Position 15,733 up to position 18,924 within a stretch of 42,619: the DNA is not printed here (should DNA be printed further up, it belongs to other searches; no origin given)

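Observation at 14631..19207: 4.6-kb glycosylation island and M15 peptidase inserted between the capsid and connector genes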

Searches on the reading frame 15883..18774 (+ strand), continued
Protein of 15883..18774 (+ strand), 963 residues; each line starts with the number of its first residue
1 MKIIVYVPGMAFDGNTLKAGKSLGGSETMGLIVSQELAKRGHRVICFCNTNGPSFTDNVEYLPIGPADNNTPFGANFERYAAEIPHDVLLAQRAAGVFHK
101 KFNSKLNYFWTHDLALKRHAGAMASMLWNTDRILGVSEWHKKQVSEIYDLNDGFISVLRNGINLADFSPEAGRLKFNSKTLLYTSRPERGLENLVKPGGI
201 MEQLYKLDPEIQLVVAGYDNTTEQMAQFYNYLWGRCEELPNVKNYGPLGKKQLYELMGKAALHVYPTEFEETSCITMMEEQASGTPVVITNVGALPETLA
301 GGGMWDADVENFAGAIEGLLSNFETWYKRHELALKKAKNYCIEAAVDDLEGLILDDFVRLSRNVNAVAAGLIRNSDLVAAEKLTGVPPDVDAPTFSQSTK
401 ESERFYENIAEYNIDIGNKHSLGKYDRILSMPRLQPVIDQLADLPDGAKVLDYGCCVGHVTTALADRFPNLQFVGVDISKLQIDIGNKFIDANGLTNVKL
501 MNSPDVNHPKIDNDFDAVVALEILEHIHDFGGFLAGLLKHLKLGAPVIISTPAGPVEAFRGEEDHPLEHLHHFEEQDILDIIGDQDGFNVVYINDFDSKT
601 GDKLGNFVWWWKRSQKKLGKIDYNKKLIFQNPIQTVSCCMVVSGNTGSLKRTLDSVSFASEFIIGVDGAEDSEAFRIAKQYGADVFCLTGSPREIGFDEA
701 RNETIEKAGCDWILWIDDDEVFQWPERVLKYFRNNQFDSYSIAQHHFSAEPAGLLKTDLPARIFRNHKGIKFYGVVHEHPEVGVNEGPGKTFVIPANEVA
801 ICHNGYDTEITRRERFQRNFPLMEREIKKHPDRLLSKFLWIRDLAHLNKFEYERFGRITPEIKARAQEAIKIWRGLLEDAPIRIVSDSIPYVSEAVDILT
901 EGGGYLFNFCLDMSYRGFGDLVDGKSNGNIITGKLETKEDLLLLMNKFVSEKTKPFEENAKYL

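Call 45: predict_structure(alignment_id=A1)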
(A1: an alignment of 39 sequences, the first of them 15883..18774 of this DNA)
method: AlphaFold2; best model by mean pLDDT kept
length: 963 residues; sequences in the alignment: 39
mean_pLDDT: 92.7   pTM: 0.90
mean pLDDT of the five models: 92.7, 91.3, 90.6, 89.9, 89.1
residues with pLDDT >= 90: 789; 70-90: 158; 50-70: 16; < 50: 0
segments of 3 or more residues with pLDDT < 50: none
pLDDT, mean of each block of 10 residues (from residue 1): 95 90 90 97 96 95 96 96 96 94 96 91 93 97 94 94 91 95 92 96 97 87 89 95 91 93 95 91 96 94 94 96 97 95 96 96 91 95 94 91 92 87 93 95 97 92 97 95 95 96 89 94 94 94 96 88 80 96 93 90 94 94 95 94 90 94 95 94 96 94 96 95 93 94 83 73 95 93 94 93 82 87 94 94 93 93 97 95 91 95 92 83 73 95 94 87 86
secondary structure, 60 per line:
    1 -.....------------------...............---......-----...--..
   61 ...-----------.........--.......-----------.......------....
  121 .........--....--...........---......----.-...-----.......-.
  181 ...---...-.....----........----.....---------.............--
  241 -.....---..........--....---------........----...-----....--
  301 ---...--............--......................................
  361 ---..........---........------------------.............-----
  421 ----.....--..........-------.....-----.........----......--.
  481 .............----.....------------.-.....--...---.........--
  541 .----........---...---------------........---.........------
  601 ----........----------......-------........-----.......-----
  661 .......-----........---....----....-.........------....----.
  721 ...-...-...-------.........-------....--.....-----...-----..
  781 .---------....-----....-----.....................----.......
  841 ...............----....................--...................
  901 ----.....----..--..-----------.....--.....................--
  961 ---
elements in order (helices of 4 or more, strands of 3 or more residues): E2-6 H25-39 E43-48 E54-56 E59-63 H75-83 E86-92 E104-110 H117-129 E132-135 H138-148 E155-157 H172-178 E180-183 H191-195 H200-207 E212-216 H226-238 E242-246 H250-259 E262-265 H275-282 E287-289 H295-298 E304-306 H309-320 H323-340 H342-360 H364-373 H377-384 H403-415 H425-429 H432-441 E449-453 H459-467 E472-477 H480-493 E498-502 E517-521 H530-538 E546-553 H575-582 E586-594 E605-612 H623-628 E636-643 H649-655 E661-667 H673-680 E684-687 H692-695 H697-705 E712-715 E720-723 E739-747 E755-758 E761-765 E771-773 E779-781 E791-794 E800-803 H809-829 H834-855 H860-879 H882-900 E905-909 E931-935 H938-958
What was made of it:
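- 18301..18774 (+): Fusion protein, C-terminal helical domain (aa ~807-963), the proposed substrate-recognition module. The AF2 model shows four long helices over 809-900 and one over 938-958 (call 45).
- The single compact AF2 model has pLDDT 92.7 and pTM 0.90 (call 45).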

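Call 49: fold_search(model_id=the predicted structure, library=pdb)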
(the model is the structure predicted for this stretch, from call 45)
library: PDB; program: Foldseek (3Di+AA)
matches with E <= 10: 1926; with E <= 0.001: 1424
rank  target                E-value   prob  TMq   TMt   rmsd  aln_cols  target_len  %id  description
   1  3c48_B                1.0e-16  1.00  0.19  0.41  12.0       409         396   19  Structure of the retaining glycosyltransferase MshA: The first step in mycothiol biosynthesis. Organism: Corynebacteri (released 2008-03-25)
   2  3c48_A                3.6e-16  1.00  0.19  0.42  12.2       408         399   18  Structure of the retaining glycosyltransferase MshA: The first step in mycothiol biosynthesis. Organism: Corynebacteri (released 2008-03-25)
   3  7msp_B                2.2e-15  1.00  0.22  0.58  10.5       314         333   21  SunS glycosin S-glycosyltransferase (released 2022-04-13)
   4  2gej                  2.4e-15  1.00  0.29  0.73   4.7       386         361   18  Crystal Structure of phosphatidylinositol mannosyltransferase (PimA) from Mycobacterium smegmatis in complex with GDP-Ma (released 2007-04-03)
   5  6kih_A                3.4e-15  1.00  0.31  0.70   4.7       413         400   17  Sucrose-phosphate synthase (tll1590) from Thermosynechococcus elongatus (released 2020-05-27)
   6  7msn_A                5.5e-15  1.00  0.22  0.46   9.6       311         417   20  SunS glycosin S-glycosyltransferase (released 2022-04-13)
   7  7fga_B                1.3e-14  1.00  0.30  0.77   4.2       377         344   17  Alpha-1,2-glucosyltransferase_UDP_sucrose_tll1591 (released 2022-06-01)
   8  6d9t                  1.4e-14  1.00  0.30  0.71   5.2       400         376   17  BshA from Staphylococcus aureus complexed with UDP (released 2019-05-08)
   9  7msk_B                1.4e-14  1.00  0.23  0.49   6.2       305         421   20  ThuS glycosin S-glycosyltransferase (released 2022-04-13)
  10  6n1x                  1.8e-14  1.00  0.30  0.70   5.2       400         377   16  BshA from Staphylococcus aureus complexed with UDP and N-acetylglucosamine (released 2019-08-21)
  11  3mbo_E                2.3e-14  1.00  0.29  0.70   5.0       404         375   17  Crystal Structure of the Glycosyltransferase BaBshA bound with UDP and L-malate (released 2010-09-29)
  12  7mi0                  2.5e-14  1.00  0.29  0.69   4.9       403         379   16  Crystal Structure of Glycosyltransferase from Rickettsia africae ESF-5 (released 2021-04-28)
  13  7msk_A                2.9e-14  1.00  0.23  0.49   6.1       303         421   21  ThuS glycosin S-glycosyltransferase (released 2022-04-13)
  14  7msp_A                2.9e-14  1.00  0.22  0.57  10.6       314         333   21  SunS glycosin S-glycosyltransferase (released 2022-04-13)
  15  7msn_B                3.9e-14  1.00  0.23  0.49   9.4       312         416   21  SunS glycosin S-glycosyltransferase (released 2022-04-13)
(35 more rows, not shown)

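Call 77: fold_search(model_id=the predicted structure, library=viral)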
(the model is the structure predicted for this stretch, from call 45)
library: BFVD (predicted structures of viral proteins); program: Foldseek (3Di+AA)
matches with E <= 10: 1231; with E <= 0.001: 449
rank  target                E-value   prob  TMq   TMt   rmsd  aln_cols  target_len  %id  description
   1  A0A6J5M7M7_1          4.4e-26  1.00  0.31  0.38  28.6       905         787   13  Methyltransferase FkbM [uncultured Caudovirales phage]
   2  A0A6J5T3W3            1.9e-25  1.00  0.31  0.27  29.9       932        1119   14  Glyco_tranf_GTA_type domain containing protein [uncultured Caudovirales phage]
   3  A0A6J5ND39            1.9e-20  1.00  0.22  0.26  18.4       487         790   17  Glycosyltransferase, DXD sugar-binding motif [uncultured Caudovirales phage]
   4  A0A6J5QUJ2            1.4e-18  1.00  0.26  0.37  21.6       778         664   13  Glycosyl transferase, family 1 [uncultured Caudovirales phage]
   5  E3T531                2.0e-18  1.00  0.24  0.41  19.2       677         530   15  Putative methyltransferase [Cafeteria roenbergensis virus (strain BV-PW1)]
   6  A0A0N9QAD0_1          1.1e-17  1.00  0.21  0.23  13.4       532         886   14  Multiple type acyltransferase domains containing protein [Chrysochromulina ericina virus CeV-01B]
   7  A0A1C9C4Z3            1.0e-16  1.00  0.31  0.42   3.9       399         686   16  Putative glycosyltransferase [Heterosigma akashiwo virus 01]
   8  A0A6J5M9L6            1.2e-16  1.00  0.30  0.76   4.5       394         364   21  Uncharacterized protein [uncultured Caudovirales phage]
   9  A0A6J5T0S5            4.2e-16  1.00  0.23  0.27  24.3       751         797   11  Glycosyltransferase, DXD sugar-binding motif [uncultured Caudovirales phage]
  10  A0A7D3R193            6.4e-15  1.00  0.31  0.33   4.9       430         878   15  Glycosyl transferase family 1 [Fadolivirus FV1/VV64]
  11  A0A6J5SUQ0            3.4e-14  1.00  0.28  0.29  21.0       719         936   12  Methyltransferase FkbM [uncultured Caudovirales phage]
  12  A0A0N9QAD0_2          3.6e-14  1.00  0.18  0.19  29.7       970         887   11  Multiple type acyltransferase domains containing protein [Chrysochromulina ericina virus CeV-01B]
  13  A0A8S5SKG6            7.0e-14  1.00  0.28  0.49  21.0       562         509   13  Glycosyl transferase family 1 domain-containing protein [Myoviridae sp. ctQVY25]
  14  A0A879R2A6            1.4e-13  1.00  0.22  0.39   4.8       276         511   14  Glycosyltransferase [Synechococcus phage S-SRM01]
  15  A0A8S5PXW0            6.4e-13  1.00  0.21  0.48   5.3       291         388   19  Glycosyltransferase [Myoviridae sp. ctgsk7]
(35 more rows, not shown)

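Call 79: search_protein_families(library=ncbifam, proteins=[window:15883-18774:+], max_evalue=0.01)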
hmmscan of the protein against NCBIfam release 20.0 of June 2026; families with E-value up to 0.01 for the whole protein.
window:15883-18774:+ (963 aa): 39 families (the best 25 are shown)
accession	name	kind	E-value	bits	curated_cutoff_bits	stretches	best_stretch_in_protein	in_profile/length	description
TIGR04195.1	S_glycosyl_SunS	equivalog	7.5e-16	58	350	1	631-846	54-265/421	SunS family peptide S-glycosyltransferase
TIGR01983.1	UbiG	equivalog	4.4e-12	45.8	102.95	1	445-551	48-153/228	bifunctional 2-polyprenyl-6-hydroxyphenol methylase/3-demethylubiquinol 3-O-methyltransferase UbiG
TIGR03449.1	mycothiol_MshA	equivalog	2.9e-10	39.6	462.5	1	126-350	161-397/406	D-inositol-3-phosphate glycosyltransferase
TIGR02149.1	glgA_Coryne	subfamily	6.2e-09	35.5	302.4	1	129-301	144-324/391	glycogen synthase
TIGR02021.1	BchM-ChlM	equivalog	2.9e-07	30.1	158.9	1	438-528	45-132/218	magnesium protoporphyrin IX methyltransferase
NF001243.0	PRK00216.1-4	equivalog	4.6e-07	29.4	235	1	443-549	44-151/237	demethylmenaquinone methyltransferase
NF041536.1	ArsM_DUF2284_UU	exception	6.1e-07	28.1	575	1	441-549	71-180/459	arsenite methyltransferase/DUF2284 domain selenoprotein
TIGR02072.1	BioC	equivalog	1.7e-06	28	184.95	1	446-552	34-135/244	malonyl-ACP O-methyltransferase BioC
NF001080.0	PRK00121.2-2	equivalog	1.8e-06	27.3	132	1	450-502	50-102/224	tRNA (guanosine(46)-N7)-methyltransferase TrmB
TIGR04345.1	ovoA_Cterm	equivalog_domain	3.9e-06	26.6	170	1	440-491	36-84/242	putative 4-mercaptohistidine N1-methyltransferase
NF040703.1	cyclopro_CfaB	exception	4.1e-06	25.8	650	1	444-528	157-240/393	C17 cyclopropane fatty acid synthase CfaB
TIGR03534.1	RF_mod_PrmC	equivalog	4.7e-06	26.3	199.1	1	442-520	82-162/253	peptide chain release factor N(5)-glutamine methyltransferase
NF041255.1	mycofact_MftM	equivalog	4.7e-06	26.1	200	1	431-529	124-219/289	mycofactocin oligosaccharide methyltransferase MftM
NF010703.0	PRK14103.1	equivalog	5.4e-06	26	320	1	433-552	14-127/256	trans-aconitate 2-methyltransferase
NF008686.0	PRK11705.1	equivalog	8e-06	25.1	400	1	435-527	157-241/383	cyclopropane fatty acyl phospholipid synthase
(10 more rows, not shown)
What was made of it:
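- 17770..18300 (+): Fusion protein, domain 3 (aa ~630-806): GT2 (GT-A, DxD) glycosyltransferase of the SunS/ThuS/GmaR type, the proposed protein-priming activity. NCBIfam best hit is TIGR04195, SunS family (call 79).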

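Call 99: search_protein_families(library=pfam, proteins=[L105:8845-9090:+, L103:6985-7248:+, L107:3689-3967:+, L086:9642-9986:+, L001:8428-8673:+, L101:6831-7082:+, L123:7311-7538:+, L148:7049-7258:+], max_evalue=1)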
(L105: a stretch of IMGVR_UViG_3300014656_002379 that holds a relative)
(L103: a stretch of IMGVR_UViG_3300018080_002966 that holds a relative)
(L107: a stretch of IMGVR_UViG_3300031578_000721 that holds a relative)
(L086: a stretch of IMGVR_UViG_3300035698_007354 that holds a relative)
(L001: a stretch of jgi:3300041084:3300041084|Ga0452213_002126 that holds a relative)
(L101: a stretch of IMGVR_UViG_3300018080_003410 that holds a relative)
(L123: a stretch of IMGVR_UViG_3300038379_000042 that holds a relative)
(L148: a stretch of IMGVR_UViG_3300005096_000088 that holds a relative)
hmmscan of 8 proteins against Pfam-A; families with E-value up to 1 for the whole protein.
L105:8845-9090:+ (81 aa): 0 families

L103:6985-7248:+ (87 aa): 2 families
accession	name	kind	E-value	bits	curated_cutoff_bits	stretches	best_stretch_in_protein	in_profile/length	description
PF07498.18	Rho_N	-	0.0013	19.1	24.9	1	49-84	1-35/43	Rho termination factor, N-terminal domain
PF20075.5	DUF6471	-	0.027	14.8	26.8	1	44-72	9-37/65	Domain of unknown function (DUF6471)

L107:3689-3967:+ (92 aa): 2 families
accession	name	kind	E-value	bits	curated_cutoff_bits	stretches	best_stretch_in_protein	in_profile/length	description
PF07498.18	Rho_N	-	0.013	15.9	24.9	1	49-68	1-20/43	Rho termination factor, N-terminal domain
PF20075.5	DUF6471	-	0.21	12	26.8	1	48-75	13-40/65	Domain of unknown function (DUF6471)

L086:9642-9986:+ (114 aa): 0 families

L001:8428-8673:+ (81 aa): 2 families
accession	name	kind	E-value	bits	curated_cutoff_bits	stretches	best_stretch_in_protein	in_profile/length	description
PF18953.6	SAP_new25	-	0.023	14.8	26.3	1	40-57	7-24/51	SAP domain-containing new25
PF00804.31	Syntaxin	-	0.14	12.4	26.7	1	18-52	88-122/157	Syntaxin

L101:6831-7082:+ (83 aa): 3 families
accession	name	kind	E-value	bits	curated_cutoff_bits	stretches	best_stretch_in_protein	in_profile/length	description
PF07498.18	Rho_N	-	0.00025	21.4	24.9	1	46-79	2-34/43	Rho termination factor, N-terminal domain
PF05066.19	HARE-HTH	-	0.092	13.6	25.9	1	41-63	12-32/71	HB1, ASXL, restriction endonuclease HTH domain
PF20075.5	DUF6471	-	0.14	12.5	26.8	1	48-68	17-37/65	Domain of unknown function (DUF6471)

L123:7311-7538:+ (75 aa): 0 families

L148:7049-7258:+ (69 aa): 0 families
